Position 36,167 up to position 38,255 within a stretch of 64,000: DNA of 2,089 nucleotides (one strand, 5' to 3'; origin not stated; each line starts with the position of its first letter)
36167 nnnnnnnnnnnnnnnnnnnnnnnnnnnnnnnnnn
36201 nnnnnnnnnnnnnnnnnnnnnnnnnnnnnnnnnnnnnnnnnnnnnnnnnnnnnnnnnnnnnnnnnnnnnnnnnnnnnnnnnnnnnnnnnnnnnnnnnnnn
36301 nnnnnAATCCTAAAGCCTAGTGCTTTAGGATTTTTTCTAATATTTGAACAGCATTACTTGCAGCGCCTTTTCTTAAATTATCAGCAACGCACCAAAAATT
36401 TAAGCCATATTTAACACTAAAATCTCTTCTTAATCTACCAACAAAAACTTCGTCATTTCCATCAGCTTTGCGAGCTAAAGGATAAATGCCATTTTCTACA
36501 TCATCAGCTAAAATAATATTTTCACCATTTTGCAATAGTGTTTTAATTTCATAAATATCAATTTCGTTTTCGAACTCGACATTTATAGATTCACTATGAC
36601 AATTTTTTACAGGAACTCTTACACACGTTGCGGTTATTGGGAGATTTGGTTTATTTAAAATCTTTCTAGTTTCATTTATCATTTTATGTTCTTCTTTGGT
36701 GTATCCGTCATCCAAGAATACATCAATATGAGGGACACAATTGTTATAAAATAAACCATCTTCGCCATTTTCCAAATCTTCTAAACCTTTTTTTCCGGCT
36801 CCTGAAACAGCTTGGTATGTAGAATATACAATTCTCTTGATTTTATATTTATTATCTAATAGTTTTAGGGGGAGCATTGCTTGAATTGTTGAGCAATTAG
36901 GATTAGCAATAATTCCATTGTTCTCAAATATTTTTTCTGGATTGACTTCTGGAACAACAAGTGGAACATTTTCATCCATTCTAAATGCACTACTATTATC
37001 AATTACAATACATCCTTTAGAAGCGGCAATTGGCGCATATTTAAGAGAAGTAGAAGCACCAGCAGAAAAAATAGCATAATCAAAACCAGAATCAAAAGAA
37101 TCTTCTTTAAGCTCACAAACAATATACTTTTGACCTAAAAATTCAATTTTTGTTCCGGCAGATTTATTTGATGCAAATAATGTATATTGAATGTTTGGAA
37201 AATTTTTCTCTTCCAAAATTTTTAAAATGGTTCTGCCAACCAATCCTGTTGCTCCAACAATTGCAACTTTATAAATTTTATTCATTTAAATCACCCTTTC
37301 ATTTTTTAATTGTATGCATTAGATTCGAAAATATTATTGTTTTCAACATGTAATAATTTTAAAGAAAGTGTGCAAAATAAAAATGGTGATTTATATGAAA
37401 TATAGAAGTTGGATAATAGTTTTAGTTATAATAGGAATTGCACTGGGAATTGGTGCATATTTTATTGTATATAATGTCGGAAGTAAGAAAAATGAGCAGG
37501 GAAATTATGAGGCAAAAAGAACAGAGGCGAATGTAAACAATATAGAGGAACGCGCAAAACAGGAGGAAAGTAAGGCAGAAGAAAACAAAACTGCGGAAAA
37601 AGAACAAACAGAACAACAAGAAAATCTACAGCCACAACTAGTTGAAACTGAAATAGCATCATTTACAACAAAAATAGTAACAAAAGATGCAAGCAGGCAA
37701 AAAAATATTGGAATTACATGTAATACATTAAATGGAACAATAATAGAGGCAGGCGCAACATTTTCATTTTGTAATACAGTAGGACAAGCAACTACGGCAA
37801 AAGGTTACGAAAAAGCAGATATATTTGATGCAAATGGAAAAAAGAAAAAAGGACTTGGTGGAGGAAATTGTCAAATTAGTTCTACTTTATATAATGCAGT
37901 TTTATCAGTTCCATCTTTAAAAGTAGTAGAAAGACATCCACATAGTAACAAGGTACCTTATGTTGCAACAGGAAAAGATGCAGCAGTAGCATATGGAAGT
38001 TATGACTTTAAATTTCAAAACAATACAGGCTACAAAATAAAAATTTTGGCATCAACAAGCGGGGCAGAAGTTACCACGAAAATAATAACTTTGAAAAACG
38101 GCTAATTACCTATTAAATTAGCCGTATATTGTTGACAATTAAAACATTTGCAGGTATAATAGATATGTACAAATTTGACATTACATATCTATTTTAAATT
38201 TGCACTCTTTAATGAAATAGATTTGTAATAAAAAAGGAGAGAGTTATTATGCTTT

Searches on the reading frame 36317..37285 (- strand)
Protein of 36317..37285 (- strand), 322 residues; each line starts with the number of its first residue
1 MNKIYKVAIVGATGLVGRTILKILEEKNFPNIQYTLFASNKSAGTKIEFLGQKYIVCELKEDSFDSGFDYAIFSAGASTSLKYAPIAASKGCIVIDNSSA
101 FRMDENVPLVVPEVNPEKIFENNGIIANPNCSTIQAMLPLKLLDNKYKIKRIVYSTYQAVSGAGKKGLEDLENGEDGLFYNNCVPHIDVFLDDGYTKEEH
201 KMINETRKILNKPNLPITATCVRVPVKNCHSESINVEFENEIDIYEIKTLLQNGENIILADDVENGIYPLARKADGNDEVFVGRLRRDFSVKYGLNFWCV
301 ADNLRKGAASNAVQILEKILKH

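Call 73: search_protein_families(library=pfam, proteins=[window:36317-37285:-], max_evalue=0.00001)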
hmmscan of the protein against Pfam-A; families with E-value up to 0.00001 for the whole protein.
window:36317-37285:- (322 aa): 2 families
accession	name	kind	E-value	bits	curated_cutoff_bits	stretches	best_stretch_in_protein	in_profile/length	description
PF02774.23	Semialdhyde_dhC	-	8.5e-41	140.5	26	1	143-306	5-184/184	Semialdehyde dehydrogenase, dimerisation domain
PF01118.30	Semialdhyde_dh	-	3.5e-33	115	26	1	6-120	1-119/121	Semialdehyde dehydrogenase, NAD binding domain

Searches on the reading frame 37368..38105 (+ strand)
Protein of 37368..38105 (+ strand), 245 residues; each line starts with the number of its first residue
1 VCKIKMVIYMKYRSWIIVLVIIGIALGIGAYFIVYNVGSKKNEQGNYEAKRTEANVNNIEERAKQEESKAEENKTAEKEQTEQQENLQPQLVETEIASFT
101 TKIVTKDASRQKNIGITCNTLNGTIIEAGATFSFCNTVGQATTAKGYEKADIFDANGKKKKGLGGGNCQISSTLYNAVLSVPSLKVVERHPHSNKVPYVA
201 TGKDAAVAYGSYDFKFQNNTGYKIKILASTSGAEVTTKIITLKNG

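Call 73: search_protein_families(library=pfam, proteins=[window:37368-38105:+], max_evalue=0.00001)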
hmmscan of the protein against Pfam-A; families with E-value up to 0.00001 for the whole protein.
window:37368-38105:+ (245 aa): 1 family
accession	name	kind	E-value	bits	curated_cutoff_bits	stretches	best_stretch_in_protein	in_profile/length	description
PF04294.18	VanW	-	3.2e-43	146.8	27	1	110-239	2-129/130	VanW like protein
